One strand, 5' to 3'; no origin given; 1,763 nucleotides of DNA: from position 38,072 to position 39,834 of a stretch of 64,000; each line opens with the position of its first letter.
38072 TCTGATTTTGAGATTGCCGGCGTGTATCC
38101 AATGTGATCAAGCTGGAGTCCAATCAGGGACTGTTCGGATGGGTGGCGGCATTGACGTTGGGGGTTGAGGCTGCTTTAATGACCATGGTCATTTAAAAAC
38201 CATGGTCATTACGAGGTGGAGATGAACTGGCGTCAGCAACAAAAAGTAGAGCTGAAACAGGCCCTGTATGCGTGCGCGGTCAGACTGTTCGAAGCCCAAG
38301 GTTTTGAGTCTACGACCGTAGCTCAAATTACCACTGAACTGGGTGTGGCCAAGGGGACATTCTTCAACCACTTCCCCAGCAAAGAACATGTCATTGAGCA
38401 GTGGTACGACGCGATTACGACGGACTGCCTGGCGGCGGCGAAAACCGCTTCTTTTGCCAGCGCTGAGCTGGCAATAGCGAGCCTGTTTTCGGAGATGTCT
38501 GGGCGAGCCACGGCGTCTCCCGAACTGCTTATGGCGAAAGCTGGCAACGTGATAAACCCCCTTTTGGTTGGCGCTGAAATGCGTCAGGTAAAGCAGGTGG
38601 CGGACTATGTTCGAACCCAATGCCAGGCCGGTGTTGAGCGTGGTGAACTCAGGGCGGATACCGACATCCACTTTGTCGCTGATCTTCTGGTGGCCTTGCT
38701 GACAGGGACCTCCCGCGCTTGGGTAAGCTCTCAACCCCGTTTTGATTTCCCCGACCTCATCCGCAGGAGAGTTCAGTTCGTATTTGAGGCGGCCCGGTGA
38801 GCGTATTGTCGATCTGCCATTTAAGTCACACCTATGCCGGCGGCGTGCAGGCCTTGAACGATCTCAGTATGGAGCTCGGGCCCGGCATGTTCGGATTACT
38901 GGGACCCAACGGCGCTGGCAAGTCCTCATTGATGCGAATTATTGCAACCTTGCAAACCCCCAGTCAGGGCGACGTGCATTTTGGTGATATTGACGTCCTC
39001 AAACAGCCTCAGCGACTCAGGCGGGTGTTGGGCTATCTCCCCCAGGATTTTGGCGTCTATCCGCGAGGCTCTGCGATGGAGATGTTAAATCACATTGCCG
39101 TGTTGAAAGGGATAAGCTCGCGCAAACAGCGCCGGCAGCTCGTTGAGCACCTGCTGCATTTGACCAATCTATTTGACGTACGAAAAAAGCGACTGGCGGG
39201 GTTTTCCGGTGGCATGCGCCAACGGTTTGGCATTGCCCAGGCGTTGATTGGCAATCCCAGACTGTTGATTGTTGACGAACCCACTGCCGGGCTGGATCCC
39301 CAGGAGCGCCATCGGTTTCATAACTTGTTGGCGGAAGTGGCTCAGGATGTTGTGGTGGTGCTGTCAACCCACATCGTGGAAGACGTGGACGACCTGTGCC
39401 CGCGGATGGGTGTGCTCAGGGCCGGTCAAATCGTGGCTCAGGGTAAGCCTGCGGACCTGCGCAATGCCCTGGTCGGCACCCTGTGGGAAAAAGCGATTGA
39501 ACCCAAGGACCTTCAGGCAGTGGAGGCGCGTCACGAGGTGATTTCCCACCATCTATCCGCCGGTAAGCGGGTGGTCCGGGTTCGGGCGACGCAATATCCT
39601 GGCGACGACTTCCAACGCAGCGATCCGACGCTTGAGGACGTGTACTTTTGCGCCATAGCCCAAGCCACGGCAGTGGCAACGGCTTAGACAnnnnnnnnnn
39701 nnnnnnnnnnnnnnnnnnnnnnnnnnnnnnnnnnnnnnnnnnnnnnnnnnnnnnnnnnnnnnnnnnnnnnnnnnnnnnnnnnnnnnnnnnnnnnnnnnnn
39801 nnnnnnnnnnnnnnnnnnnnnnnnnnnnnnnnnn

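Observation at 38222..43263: ABC transporter whose permease is fused to an M1 zinc metallopeptidase: a candidate transport-coupled proteolysis system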

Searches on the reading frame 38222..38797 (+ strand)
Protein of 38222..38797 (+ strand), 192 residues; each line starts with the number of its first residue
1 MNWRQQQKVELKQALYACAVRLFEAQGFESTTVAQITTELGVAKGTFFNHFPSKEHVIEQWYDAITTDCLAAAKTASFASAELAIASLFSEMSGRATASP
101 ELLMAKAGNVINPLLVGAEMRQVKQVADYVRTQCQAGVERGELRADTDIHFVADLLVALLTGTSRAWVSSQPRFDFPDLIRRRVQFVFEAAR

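Call 7: search_protein_families(library=pfam, proteins=[window:38222-38797:+], max_evalue=0.01)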
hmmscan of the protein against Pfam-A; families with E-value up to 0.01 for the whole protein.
window:38222-38797:+ (192 aa): 4 families
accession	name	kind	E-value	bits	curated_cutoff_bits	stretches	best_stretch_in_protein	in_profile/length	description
PF00440.29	TetR_N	-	5.4e-14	52.1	24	1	19-59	5-45/47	Bacterial regulatory proteins, tetR family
PF16859.10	TetR_C_11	-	1.3e-05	25.9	32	1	121-161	49-91/113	Tetracyclin repressor-like, C-terminal domain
PF16925.10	TetR_C_13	-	5.9e-05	23.9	27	1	122-163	48-89/109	Tetracyclin repressor-like, C-terminal domain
PF13977.11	TetR_C_6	-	0.0064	17.1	27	0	126-176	50-99/115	BetI-type transcriptional repressor, C-terminal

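Call 8: search_protein_families(library=ncbifam, proteins=[window:38222-38797:+], max_evalue=0.01)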
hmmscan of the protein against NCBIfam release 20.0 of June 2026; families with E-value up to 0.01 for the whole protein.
window:38222-38797:+ (192 aa): 21 families
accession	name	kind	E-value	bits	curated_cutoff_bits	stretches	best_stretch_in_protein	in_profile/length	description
NF041196.1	ScbR_bind_reg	equivalog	1.2e-13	51.6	150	1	11-181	7-179/191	ScbR family autoregulator-binding transcription factor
NF051852.1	efflux_TF_MtrR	exception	3.1e-10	40.2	280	1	11-185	11-195/205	multidrug efflux system transcriptional repressor MtrR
TIGR03968.1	mycofact_TetR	equivalog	4.7e-10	39.4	224.9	1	7-63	6-62/190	mycofactocin system transcriptional regulator MftR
NF007949.0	PRK10668.1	equivalog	3.1e-09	36.6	271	1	5-186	6-197/216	multidrug efflux transporter transcriptional repressor AcrR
NF053878.1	FATransRegFadRBac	equivalog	7.1e-09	35.7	200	1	15-188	8-185/190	fatty acid metabolism transcriptional regulator FadR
NF050111.1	TransRegSACE7040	equivalog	2.1e-06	27.8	250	1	13-107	4-100/186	SACE_7040 family transcriptional regulator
NF007015.0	PRK09480.1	equivalog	3.8e-06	26.6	120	1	5-67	5-67/197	nucleoid occlusion factor SlmA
NF011572.0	PRK14996.1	equivalog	4e-06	26.8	144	1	12-163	10-162/192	TetR family transcriptional regulator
NF051457.1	acryl_TF_AcuR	equivalog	5.3e-06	25.8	247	1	5-57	12-64/204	acrylate utilization transcriptional regulator AcuR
NF007430.0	PRK09975.1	equivalog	1.4e-05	24.4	274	1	8-171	9-181/220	acrEF/envCD operon transcriptional regulator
NF037937.1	septum_RefZ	equivalog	8.5e-05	22.5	180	1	12-62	1-51/195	forespore capture DNA-binding protein RefZ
NF011584.0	PRK15008.1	equivalog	0.00028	20.8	230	1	10-58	18-66/212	HTH-type transcriptional regulator RutR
NF058643.1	TranRegCurRPseudo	equivalog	0.00033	20.4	300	1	11-60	8-57/193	TetR family transcriptional repressor CurR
TIGR03384.1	betaine_BetI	equivalog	0.00048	19.9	201.3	1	12-68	10-66/189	choline-binding transcriptional repressor BetI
NF053731.1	TransRegFasRMycb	equivalog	0.00055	19.8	330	1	11-71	12-76/199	HTH-type transcriptional activator FasR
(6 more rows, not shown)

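Call 61: search_protein_families(library=padloc, proteins=[window:38222-38797:+], max_evalue=0.001)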
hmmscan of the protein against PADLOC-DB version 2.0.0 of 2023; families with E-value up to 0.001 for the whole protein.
window:38222-38797:+ (192 aa): 0 families

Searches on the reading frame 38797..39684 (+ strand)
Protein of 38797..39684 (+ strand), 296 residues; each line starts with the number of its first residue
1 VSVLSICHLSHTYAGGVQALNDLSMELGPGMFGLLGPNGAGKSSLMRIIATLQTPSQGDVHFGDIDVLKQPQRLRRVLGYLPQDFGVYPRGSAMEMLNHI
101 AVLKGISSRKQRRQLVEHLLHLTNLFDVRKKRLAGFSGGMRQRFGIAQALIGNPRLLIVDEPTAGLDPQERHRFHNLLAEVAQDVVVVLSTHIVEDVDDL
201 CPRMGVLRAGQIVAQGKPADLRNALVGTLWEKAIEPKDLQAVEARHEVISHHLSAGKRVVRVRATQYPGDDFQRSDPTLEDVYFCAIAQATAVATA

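Call 7: search_protein_families(library=pfam, proteins=[window:38797-39684:+], max_evalue=0.01)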
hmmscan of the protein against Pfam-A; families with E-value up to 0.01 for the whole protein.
window:38797-39684:+ (296 aa): 7 families
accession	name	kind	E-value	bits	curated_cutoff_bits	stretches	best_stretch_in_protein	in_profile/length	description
PF00005.33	ABC_tran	-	8.9e-29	101.3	25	1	20-164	1-137/137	ABC transporter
PF13304.12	AAA_21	-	3.2e-13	50.8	27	2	133-192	235-298/304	AAA domain, putative AbiEii toxin, Type IV TA system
PF02463.25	SMC_N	-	2.8e-05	24.1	40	0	22-49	17-44/220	RecF/RecN/SMC N terminal domain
PF13476.12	AAA_23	-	9.8e-05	23.5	27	1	18-49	8-39/201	AAA domain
PF13175.12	AAA_15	-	0.0001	22.5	32.1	0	21-55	15-49/374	AAA ATPase domain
PF20703.3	nSTAND1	-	0.0033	17.6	27.1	1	26-191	29-161/379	Novel STAND NTPase 1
PF13555.12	AAA_29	-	0.0036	17.4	27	1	30-62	23-54/61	P-loop containing region of AAA domain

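Call 8: search_protein_families(library=ncbifam, proteins=[window:38797-39684:+], max_evalue=0.01)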
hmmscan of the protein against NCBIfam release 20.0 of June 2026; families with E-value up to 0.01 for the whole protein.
window:38797-39684:+ (296 aa): 195 families (the best 25 are shown)
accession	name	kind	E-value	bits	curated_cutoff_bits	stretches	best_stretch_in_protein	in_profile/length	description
TIGR01188.1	drrA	subfamily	6.9e-56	189.7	312.45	1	15-256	4-244/302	daunorubicin resistance ABC transporter, ATP-binding protein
TIGR03522.1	GldA_ABC_ATP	equivalog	2e-50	172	402.6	1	5-226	4-224/301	gliding motility-associated ABC transporter ATP-binding subunit GldA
NF010059.0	PRK13536.1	equivalog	6.7e-42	143.4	549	1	6-228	46-268/342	nodulation factor ABC transporter ATP-binding protein NodI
NF010060.0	PRK13537.1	equivalog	5.9e-40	137.1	521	1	8-227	20-239/314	nodulation factor ABC transporter ATP-binding protein NodI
NF033858.1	ABC2_perm_RbbA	equivalog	1.2e-39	135.9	1050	1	4-228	2-231/909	ribosome-associated ATPase/putative transporter RbbA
TIGR03864.1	PQQ_ABC_ATP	hypoth_equivalog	1.5e-39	135.9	302.25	1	4-226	2-224/236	ABC transporter, ATP-binding subunit, PQQ-dependent alcohol dehydrogenase system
TIGR01288.1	nodI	equivalog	4.2e-38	131.1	424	1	7-227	8-228/303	nodulation factor ABC transporter ATP-binding protein NodI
TIGR03740.1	galliderm_ABC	subfamily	2.3e-36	125.6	309.75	1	8-217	5-207/223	lantibiotic protection ABC transporter ATP-binding subunit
TIGR02315.1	ABC_phnC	equivalog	7.4e-36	123.8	266.1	1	4-227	2-239/243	phosphonate ABC transporter ATP-binding protein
TIGR04406.1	LPS_export_lptB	equivalog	2.8e-35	121.7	240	1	4-222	2-223/239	LPS export ABC transporter ATP-binding protein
TIGR02673.1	FtsE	equivalog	3.8e-33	114.9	264.85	1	4-208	2-211/214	cell division ATP-binding protein FtsE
TIGR03410.1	urea_trans_UrtE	equivalog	4.5e-31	108.1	285.8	1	6-226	3-224/230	urea ABC transporter ATP-binding subunit UrtE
TIGR00968.1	3a0106s01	subfamily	7.1e-31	107.5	342.75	1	11-223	8-220/237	sulfate ABC transporter ATP-binding protein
TIGR03265.1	PhnT2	equivalog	1.1e-30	107.1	457.7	1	4-221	5-222/353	putative 2-aminoethylphosphonate ABC transporter ATP-binding protein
TIGR03771.1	anch_rpt_ABC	equivalog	1.2e-30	106.9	268.8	1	31-231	8-206/223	anchored repeat-type ABC transporter ATP-binding subunit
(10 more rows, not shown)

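Call 61: search_protein_families(library=padloc, proteins=[window:38797-39684:+], max_evalue=0.001)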
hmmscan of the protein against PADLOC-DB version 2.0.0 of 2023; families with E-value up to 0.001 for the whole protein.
window:38797-39684:+ (296 aa): 16 families
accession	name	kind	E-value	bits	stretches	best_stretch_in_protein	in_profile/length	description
PDLC04135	mad3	-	6e-25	86.6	2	129-207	257-337/374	mads_3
PDLC02980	AriA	-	1.5e-11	42.8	2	134-192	236-298/304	-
PDLC04140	mad8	-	1.6e-08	32.4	1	11-197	8-237/314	mads_8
PDLC04175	HEC-01A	-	1.8e-07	28.6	0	153-199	268-314/363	-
PDLC00096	GajA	-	7.2e-07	26.3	0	155-192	290-332/630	AAA ATPase domain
PDLC03878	NsnB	-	7.6e-07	27.2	0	154-192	237-276/345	-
PDLC00099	GajA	-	1.1e-06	25.9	0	154-192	299-339/626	AAA ATPase domain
PDLC02979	AriA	-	7e-06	24.1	0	20-55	14-49/373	-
PDLC04177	HEC-01A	-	1.4e-05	22.3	0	153-200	296-343/393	-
PDLC00075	GajA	-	5.8e-05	19.8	0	20-52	14-45/536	AAA ATPase domain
PDLC02335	AbiLi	-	9.2e-05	19.6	0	33-53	80-100/326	AbiLi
PDLC04213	HEC-02A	-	0.0001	20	0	18-58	12-52/337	-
PDLC04178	HEC-01A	-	0.00013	19.2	0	21-48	21-47/399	-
PDLC00091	GajA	-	0.00022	18.2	0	154-192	297-337/627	AAA ATPase domain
PDLC02914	ATPase-Toprim_I-B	-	0.00032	18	0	154-192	203-243/443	-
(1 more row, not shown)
